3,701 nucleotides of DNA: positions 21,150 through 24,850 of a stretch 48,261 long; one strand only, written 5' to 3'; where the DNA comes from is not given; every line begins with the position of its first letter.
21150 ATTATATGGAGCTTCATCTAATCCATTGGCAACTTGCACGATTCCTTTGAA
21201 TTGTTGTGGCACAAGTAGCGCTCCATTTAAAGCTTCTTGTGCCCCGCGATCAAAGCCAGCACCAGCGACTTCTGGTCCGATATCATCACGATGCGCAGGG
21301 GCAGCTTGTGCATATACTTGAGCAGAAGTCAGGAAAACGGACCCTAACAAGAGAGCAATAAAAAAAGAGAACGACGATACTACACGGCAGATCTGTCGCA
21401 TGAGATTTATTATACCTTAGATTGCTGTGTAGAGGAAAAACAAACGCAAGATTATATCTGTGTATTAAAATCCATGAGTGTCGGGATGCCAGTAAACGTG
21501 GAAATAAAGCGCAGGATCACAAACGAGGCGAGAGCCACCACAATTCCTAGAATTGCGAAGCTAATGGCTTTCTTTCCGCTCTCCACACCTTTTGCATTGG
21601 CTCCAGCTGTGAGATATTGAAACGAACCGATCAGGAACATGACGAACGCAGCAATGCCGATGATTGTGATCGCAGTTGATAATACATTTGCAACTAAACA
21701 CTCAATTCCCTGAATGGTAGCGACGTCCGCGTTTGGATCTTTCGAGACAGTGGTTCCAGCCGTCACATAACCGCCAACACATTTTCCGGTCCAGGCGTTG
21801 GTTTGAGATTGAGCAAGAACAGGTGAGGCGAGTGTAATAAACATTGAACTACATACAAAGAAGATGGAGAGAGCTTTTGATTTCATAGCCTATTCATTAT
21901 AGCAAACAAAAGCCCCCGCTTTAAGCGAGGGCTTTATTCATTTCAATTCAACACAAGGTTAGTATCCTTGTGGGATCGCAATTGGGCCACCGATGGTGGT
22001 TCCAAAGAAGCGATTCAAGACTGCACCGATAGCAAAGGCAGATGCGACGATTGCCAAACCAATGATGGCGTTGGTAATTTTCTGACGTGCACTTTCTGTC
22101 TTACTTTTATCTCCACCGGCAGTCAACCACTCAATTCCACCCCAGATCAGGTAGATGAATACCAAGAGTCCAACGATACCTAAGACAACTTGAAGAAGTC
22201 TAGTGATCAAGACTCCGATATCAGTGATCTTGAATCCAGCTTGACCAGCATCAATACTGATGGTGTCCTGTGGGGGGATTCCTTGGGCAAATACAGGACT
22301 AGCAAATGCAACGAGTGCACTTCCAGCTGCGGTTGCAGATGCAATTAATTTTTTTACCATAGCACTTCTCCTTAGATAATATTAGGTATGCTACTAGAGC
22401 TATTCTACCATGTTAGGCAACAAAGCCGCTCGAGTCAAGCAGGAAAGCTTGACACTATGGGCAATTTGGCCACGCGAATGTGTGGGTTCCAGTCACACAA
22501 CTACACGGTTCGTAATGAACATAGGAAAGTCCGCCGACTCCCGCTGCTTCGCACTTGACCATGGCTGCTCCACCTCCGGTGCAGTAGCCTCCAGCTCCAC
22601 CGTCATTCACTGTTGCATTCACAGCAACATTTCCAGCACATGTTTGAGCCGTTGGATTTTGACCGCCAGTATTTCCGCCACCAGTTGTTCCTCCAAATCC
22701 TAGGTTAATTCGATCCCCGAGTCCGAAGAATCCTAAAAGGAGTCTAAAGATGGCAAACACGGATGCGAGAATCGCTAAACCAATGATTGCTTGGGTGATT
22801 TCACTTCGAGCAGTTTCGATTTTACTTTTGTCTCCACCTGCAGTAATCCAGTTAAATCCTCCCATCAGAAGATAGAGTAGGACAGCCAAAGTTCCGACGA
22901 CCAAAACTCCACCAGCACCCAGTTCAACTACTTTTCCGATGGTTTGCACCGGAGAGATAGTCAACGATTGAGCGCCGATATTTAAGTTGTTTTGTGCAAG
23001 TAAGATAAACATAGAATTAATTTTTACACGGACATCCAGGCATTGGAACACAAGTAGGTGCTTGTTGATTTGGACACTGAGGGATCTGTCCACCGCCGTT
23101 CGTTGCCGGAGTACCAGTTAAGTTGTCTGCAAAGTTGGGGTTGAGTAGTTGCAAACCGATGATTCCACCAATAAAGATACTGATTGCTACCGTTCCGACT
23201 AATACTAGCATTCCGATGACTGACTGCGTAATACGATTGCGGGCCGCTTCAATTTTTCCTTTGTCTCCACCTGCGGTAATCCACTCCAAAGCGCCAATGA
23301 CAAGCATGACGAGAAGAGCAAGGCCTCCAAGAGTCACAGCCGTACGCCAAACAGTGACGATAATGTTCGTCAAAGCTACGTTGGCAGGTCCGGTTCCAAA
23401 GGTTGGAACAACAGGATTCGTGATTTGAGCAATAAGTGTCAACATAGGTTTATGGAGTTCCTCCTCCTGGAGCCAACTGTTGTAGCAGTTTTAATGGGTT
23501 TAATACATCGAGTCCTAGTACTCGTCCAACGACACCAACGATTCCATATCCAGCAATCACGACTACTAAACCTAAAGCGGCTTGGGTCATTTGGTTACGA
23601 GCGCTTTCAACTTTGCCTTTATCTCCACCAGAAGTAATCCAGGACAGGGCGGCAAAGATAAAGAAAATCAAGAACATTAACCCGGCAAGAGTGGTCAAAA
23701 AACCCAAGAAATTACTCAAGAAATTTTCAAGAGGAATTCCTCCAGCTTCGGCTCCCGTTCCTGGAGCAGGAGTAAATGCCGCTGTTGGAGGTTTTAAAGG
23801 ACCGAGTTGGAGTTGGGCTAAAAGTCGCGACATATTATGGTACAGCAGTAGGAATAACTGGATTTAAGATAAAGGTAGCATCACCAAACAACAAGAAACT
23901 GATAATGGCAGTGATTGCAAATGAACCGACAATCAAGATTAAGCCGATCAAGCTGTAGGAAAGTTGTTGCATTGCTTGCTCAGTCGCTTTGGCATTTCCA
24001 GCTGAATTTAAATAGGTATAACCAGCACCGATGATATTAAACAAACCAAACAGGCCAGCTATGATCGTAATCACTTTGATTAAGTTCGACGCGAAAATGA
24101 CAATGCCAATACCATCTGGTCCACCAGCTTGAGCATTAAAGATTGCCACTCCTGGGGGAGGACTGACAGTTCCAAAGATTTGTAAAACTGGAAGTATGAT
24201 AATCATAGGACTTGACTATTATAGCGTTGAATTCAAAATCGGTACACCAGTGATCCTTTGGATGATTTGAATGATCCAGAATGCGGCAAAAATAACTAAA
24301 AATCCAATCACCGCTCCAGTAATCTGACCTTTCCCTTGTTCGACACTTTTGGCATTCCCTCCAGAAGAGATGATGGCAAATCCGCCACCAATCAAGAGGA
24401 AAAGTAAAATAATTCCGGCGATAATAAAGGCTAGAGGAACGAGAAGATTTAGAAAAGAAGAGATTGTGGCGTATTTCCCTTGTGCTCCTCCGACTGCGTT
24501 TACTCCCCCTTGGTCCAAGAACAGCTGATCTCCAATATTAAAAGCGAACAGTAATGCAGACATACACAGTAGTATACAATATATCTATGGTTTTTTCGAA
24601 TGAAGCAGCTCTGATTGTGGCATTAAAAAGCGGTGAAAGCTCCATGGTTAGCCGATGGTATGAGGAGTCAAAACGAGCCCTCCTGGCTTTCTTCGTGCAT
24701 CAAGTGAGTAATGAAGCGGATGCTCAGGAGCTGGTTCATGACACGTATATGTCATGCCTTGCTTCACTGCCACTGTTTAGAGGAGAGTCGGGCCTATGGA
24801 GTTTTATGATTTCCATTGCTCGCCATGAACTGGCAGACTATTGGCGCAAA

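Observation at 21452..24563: Tandem array of seven divergent pilin paralogs with internal punctuation that singles out P2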

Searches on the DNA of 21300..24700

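Call 76: search_rna_families(source=window, start=21300, end=24700, threshold=evalue, max_evalue=1)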
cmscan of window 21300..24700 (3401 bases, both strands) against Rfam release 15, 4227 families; matches with E-value up to 1: 2.
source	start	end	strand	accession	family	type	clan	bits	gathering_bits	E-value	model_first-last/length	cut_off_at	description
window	21906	21980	-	RF00512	Leu_leader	Cis-reg; leader;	-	22.4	50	0.17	1-148/148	no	Leucine operon leader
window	21906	21998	-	RF00513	Trp_leader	Cis-reg; leader;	-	20.3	41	0.84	1-100/100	no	Tryptophan operon leader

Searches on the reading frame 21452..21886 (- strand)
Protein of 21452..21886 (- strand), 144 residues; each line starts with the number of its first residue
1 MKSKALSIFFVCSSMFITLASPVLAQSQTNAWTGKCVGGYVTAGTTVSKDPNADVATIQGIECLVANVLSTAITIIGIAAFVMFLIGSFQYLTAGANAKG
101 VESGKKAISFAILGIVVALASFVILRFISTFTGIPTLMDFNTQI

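Call 3: search_protein_families(library=pfam, proteins=[window:21452-21886:-], max_evalue=0.1)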
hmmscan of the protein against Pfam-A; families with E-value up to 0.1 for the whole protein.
window:21452-21886:- (144 aa): 1 family
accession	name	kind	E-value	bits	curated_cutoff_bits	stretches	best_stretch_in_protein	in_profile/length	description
PF18895.5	T4SS_pilin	-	5.3e-06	26.8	26.6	1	66-128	10-71/71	Type IV secretion system pilin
